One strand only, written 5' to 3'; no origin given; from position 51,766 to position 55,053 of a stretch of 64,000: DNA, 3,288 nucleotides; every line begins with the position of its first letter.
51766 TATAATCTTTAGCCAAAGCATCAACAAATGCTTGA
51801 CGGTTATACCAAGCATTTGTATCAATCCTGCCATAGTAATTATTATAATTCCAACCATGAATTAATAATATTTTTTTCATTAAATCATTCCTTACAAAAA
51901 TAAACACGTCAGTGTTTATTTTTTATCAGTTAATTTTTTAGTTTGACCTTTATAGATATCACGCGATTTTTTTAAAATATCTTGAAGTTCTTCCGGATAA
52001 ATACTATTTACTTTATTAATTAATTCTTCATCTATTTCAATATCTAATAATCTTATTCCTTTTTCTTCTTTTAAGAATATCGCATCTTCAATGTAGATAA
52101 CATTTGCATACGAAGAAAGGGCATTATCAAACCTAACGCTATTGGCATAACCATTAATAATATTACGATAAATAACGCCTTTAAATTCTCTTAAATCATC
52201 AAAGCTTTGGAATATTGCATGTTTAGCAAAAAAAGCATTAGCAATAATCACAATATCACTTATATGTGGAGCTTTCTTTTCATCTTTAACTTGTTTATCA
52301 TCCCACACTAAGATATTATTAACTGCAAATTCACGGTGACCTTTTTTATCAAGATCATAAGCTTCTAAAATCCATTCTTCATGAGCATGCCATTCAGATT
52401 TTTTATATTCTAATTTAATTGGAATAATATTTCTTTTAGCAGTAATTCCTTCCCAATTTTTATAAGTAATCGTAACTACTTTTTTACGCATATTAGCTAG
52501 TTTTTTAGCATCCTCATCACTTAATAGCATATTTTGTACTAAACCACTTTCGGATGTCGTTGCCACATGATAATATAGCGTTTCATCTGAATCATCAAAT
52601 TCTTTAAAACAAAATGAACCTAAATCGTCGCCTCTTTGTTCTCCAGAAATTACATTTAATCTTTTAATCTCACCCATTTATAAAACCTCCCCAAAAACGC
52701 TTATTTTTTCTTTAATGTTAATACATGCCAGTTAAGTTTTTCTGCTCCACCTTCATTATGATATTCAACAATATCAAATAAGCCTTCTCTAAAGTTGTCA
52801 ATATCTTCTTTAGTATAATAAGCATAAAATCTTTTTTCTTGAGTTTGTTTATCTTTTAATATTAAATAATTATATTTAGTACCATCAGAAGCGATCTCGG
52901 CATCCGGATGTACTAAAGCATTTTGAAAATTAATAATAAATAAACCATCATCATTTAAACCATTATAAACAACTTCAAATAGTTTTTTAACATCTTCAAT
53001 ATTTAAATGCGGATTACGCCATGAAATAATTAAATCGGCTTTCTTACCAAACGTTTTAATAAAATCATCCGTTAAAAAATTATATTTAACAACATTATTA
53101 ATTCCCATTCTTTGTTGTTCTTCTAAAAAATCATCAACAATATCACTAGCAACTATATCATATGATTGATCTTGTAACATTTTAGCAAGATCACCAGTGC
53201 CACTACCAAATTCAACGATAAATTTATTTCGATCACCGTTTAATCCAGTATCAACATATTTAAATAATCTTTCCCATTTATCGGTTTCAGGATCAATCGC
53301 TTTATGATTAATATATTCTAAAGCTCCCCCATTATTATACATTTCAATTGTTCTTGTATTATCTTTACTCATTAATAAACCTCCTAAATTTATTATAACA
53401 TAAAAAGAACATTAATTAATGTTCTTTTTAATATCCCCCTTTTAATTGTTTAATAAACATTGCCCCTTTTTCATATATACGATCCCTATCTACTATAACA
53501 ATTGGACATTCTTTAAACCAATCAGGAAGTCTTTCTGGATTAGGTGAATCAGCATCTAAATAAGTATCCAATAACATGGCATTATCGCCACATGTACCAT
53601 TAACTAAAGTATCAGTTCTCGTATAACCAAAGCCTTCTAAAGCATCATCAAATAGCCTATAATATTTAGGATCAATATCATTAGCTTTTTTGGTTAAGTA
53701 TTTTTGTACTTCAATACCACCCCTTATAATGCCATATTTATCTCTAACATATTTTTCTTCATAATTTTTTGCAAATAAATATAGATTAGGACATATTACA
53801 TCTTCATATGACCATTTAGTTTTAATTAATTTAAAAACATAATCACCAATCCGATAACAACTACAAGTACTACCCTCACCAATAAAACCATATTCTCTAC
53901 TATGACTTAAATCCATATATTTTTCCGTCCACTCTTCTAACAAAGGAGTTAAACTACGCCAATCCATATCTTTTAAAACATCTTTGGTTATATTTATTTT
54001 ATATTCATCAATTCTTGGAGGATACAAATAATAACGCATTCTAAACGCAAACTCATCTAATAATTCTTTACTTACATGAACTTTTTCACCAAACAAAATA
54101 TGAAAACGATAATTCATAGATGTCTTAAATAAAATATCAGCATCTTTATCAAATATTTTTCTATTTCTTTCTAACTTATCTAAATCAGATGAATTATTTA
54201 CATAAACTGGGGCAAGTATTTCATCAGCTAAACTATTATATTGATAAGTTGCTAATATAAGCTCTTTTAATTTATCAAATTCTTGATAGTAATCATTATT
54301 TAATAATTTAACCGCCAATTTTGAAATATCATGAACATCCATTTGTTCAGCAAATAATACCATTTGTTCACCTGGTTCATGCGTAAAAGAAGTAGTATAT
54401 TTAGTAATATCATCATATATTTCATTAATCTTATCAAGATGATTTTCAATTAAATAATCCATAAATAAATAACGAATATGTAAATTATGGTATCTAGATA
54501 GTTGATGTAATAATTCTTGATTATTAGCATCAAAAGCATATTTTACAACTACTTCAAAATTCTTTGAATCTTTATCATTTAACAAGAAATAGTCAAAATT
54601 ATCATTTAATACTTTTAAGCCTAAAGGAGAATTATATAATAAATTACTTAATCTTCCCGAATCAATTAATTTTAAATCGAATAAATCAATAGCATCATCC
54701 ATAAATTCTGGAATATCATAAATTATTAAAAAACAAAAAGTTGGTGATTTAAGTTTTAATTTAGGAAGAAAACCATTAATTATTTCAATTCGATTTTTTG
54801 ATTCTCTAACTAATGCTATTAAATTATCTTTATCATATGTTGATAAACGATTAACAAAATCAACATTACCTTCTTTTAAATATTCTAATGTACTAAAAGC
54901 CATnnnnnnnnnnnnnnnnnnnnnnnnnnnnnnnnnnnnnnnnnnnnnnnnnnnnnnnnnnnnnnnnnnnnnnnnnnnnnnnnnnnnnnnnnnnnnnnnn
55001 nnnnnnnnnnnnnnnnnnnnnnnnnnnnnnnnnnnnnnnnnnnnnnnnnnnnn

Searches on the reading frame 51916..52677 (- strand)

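Call 8: search_protein_families(library=pfam, proteins=[window:51916-52677:-], max_evalue=0.01)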
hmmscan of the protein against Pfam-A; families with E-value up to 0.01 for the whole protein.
window:51916-52677:- (253 aa): 1 family
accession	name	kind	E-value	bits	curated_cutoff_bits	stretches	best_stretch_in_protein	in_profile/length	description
PF13280.12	WYL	-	1.6e-05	25.3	21.8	1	62-123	10-66/70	WYL domain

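Call 77: search_protein_families(library=padloc, proteins=[window:51916-52677:-], max_evalue=0.001)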
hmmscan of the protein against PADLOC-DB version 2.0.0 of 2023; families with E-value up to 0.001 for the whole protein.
window:51916-52677:- (253 aa): 2 families
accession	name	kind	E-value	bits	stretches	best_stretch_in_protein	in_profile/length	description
PDLC01457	WYL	-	1.9e-06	25.7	1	63-122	135-188/229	"CAS-I,CAS-II,CAS-III,CAS-IV,CAS-V,CAS-VI; associated_signaling"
PDLC01652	WYL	-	2.9e-05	22.4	1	62-153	27-93/162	"CAS-I,CAS-II,CAS-III,CAS-IV,CAS-V,CAS-VI; associated_signaling"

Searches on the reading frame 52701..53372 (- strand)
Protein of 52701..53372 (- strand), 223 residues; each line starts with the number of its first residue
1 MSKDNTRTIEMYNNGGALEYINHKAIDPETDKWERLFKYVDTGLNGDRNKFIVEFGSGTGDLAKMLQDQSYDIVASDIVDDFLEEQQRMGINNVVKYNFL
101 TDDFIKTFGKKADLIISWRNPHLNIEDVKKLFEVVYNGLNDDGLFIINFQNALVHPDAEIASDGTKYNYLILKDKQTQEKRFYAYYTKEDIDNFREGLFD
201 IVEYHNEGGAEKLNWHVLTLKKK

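Call 8: search_protein_families(library=pfam, proteins=[window:52701-53372:-], max_evalue=0.01)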
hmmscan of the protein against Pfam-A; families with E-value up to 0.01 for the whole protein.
window:52701-53372:- (223 aa): 7 families
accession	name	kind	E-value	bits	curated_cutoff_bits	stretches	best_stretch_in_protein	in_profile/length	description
PF08242.18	Methyltransf_12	-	6.3e-08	33.7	30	1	53-145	1-98/98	Methyltransferase domain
PF13649.12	Methyltransf_25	-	1.8e-07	32.2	27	1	52-143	1-97/97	Methyltransferase domain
PF13489.12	Methyltransf_23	-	3.4e-06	27.3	27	1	46-159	20-124/164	Methyltransferase domain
PF08241.18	Methyltransf_11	-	0.00011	23.2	21.2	1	54-147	2-95/95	Methyltransferase domain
PF05891.18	Methyltransf_PK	-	0.00027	21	27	1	45-149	52-161/218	AdoMet dependent proline di-methyltransferase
PF13847.12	Methyltransf_31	-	0.00062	19.9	27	1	49-179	4-134/145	Methyltransferase domain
PF05175.20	MTS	-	0.0031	17.6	23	1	47-147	30-138/170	Methyltransferase small domain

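Call 77: search_protein_families(library=padloc, proteins=[window:52701-53372:-], max_evalue=0.001)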
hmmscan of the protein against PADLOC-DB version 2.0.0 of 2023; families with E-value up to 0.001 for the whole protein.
window:52701-53372:- (223 aa): 1 family
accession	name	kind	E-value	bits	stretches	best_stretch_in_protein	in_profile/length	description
PDLC04134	mad2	-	9.2e-07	26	1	34-223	277-446/492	mads_2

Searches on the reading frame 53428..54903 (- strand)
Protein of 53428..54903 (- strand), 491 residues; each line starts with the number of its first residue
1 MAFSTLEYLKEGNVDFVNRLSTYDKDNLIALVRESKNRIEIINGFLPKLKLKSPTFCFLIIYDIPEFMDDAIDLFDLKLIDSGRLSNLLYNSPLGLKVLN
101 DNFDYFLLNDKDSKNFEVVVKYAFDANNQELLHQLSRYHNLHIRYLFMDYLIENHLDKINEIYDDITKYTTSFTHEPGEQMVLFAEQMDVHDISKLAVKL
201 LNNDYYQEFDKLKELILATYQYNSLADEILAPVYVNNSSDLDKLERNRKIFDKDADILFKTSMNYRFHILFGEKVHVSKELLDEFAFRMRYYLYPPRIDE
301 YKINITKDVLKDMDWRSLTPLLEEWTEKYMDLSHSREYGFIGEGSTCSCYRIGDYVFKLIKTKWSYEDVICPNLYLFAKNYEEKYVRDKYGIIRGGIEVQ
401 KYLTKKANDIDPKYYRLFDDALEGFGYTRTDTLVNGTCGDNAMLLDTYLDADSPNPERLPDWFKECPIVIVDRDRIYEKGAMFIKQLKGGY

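Call 8: search_protein_families(library=pfam, proteins=[window:53428-54903:-], max_evalue=0.01)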
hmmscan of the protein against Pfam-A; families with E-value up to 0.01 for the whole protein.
window:53428-54903:- (491 aa): 0 families

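Call 10: find_homologous_proteins(query=window:53428-54903:-)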
Query window:53428-54903:- (491 aa): 306 proteins with E <= 0.001 among 8000 candidates; the best 120 are listed.
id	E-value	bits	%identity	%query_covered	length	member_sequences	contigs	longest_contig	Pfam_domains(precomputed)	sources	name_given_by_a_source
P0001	0.0e+0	1062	95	100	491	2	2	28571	-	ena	-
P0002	6.9e-198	677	63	100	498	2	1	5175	-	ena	-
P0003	4.8e-195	667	61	100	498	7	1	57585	-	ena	-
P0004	1.4e-194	666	61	100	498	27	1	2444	-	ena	-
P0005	2.3e-192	658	60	100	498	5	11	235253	-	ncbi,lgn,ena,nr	ncbi:MAG: hypothetical protein IKF36_06775 [Bacilli bacterium]|nr:hypothetical protein [Bacilli bact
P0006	3.5e-192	658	61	100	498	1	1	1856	-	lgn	-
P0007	8.6e-188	643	61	100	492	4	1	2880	-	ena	-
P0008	8.7e-185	633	60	100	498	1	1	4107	-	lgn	-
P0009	2.4e-183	629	59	100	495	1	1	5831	-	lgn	-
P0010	4.3e-181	621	59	100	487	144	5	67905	-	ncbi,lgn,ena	-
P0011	2.2e-180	619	58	100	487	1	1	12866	-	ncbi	-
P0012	6.6e-180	617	59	100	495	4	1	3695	-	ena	-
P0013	6.8e-180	617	58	100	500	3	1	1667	-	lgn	-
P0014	1.2e-179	617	58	100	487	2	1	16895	-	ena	-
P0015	1.5e-179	616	60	100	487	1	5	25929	-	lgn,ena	-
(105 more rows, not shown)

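Call 13: find_related_loci(query=A1, collection=genome_contigs, flank=4000)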
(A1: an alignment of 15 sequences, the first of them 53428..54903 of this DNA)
Query A1 (491 aa) in genome_contigs; peptide patterns used: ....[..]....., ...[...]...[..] (x = any residue, [..] = any of these).
64 stretches matched a pattern; 47 encode a relative of the query (tblastn E <= 1e-3); 46 distinct loci.
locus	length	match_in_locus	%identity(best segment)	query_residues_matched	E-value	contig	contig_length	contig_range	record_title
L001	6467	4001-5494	60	1-491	0e+0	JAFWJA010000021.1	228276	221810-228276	MAG: Bacilli bacterium isolate RGIG5784 Sheep_Ileum-5__c1657, whole genome shotgun sequence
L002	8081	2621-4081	58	1-491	0e+0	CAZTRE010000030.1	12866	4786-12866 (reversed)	MAG TPA_asm: uncultured Mycoplasma sp. isolate SRP287540_co1_217 genome assembly, contig: NODE_5301_length_12866_cov_31.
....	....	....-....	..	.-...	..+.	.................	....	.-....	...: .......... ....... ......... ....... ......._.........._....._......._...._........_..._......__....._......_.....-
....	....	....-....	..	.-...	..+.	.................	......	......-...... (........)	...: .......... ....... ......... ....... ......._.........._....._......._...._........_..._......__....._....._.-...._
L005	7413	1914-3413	59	1-491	0e+0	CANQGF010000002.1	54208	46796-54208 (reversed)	MAG: uncultured Bacilli bacterium isolate Lapin-007__bin28 genome assembly, contig: Lapin-007__NODE_133_length_54208_cov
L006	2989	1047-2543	58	1-491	0e+0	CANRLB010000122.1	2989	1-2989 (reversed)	MAG: uncultured Bacilli bacterium isolate Lapin-011__bin94 genome assembly, contig: Lapin-011__NODE_47534_length_2989_co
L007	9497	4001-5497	58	1-491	0e+0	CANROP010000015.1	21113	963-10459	MAG: uncultured Bacilli bacterium isolate Lapin-020__bin127 genome assembly, contig: Lapin-020__NODE_3233_length_21113_c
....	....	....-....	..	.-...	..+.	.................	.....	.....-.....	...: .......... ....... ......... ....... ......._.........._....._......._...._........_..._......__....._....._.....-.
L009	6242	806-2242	59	1-491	0e+0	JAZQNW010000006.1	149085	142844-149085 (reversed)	MAG: Bacilli bacterium isolate T1900045244_TH20190014.MAGScoT_cleanbin_000015 SGB_5603_k141_1323593, whole genome shotgu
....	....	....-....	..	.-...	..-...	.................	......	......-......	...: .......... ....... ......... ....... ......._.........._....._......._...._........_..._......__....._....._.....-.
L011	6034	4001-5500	57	1-491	4e-178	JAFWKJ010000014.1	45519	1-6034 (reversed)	MAG: Bacilli bacterium isolate RGIG5819 Sheep_Ileum.Co__c642448, whole genome shotgun sequence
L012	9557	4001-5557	54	1-491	3e-177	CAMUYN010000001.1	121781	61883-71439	MAG TPA_asm: uncultured Firmicutes bacterium isolate SRR8387721_bin.11_metaWRAP_v1.3_MAG genome assembly, contig: ERZ142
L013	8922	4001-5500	57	1-490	0e+0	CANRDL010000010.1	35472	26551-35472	MAG: uncultured Bacilli bacterium isolate Lapin-026__bin106 genome assembly, contig: Lapin-026__NODE_1248_length_35472_c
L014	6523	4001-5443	58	1-491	6e-174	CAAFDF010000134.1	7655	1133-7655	MAG TPA_asm: Bacilli bacterium, isolate HGM10775, WGS project CAAFDF010000000 data, contig: SRS077231_35_k99_94053, whol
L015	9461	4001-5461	55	1-491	2e-171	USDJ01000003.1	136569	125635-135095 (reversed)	uncultured Tenericutes bacterium isolate UMGS1613 genome assembly, contig: NODE_42_length_136569_cov_17.672583, whole ge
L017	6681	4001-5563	47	1-488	2e-148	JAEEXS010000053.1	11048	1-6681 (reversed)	MAG: Clostridia bacterium isolate Tb.RUG.527 NODE_28940_length_11082_cov_2.402556, whole genome shotgun sequence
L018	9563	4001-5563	47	1-488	2e-148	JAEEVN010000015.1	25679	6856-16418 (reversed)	MAG: Bacillales bacterium isolate Tb.RUG.455 NODE_7767_length_25679_cov_2.216695, whole genome shotgun sequence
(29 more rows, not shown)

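Call 27: search_protein_families(library=pfam, proteins=[L017:92-1534:+, L018:1802-3586:+], max_evalue=0.001)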
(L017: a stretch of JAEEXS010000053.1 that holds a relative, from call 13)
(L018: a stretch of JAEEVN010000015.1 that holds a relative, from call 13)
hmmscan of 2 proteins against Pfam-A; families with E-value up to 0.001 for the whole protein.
L017:92-1534:+ (480 aa): 4 families
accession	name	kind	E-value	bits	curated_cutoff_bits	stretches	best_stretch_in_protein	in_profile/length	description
PF07693.20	KAP_NTPase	-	1.4e-25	90.6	20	1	26-334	1-284/293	KAP family P-loop domain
PF00004.35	AAA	-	5.8e-05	24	21.2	0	203-257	43-111/131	ATPase family associated with various cellular activities (AAA)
PF24883.2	NPHP3_N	-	0.00011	22.9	24.8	0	190-247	97-154/164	Nephrocystin 3, N-terminal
PF07728.20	AAA_5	-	0.00051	20.5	22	0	194-239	56-90/139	AAA domain (dynein-related subfamily)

L018:1802-3586:+ (594 aa): 1 family
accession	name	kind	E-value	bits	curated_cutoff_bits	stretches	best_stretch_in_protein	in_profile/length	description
PF01841.26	Transglut_core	-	2.2e-05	25.1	23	1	228-316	6-80/108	Transglutaminase-like superfamily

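Call 77: search_protein_families(library=padloc, proteins=[window:53428-54903:-, L192:10488-11375:+, L192:11719-12585:+], max_evalue=0.001)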
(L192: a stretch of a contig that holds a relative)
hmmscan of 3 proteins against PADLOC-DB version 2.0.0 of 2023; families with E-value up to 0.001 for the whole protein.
window:53428-54903:- (491 aa): 0 families

L192:10488-11375:+ (295 aa): 0 families

L192:11719-12585:+ (288 aa): 0 families

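Call 78: search_solved_structures(query=window:53428-54903:-, max_evalue=1)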
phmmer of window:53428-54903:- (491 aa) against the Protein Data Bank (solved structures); distinct sequences matched with E-value up to 1: 3.
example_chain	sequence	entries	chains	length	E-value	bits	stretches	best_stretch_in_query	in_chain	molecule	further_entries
8ysx_U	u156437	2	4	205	0.82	11.7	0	408-481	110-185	Proteasome subunit beta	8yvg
6epc_3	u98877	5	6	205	0.82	11.7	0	408-481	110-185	Proteasome subunit beta type-3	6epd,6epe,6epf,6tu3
3unb_I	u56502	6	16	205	0.82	11.7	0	408-481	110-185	Proteasome subunit beta type-3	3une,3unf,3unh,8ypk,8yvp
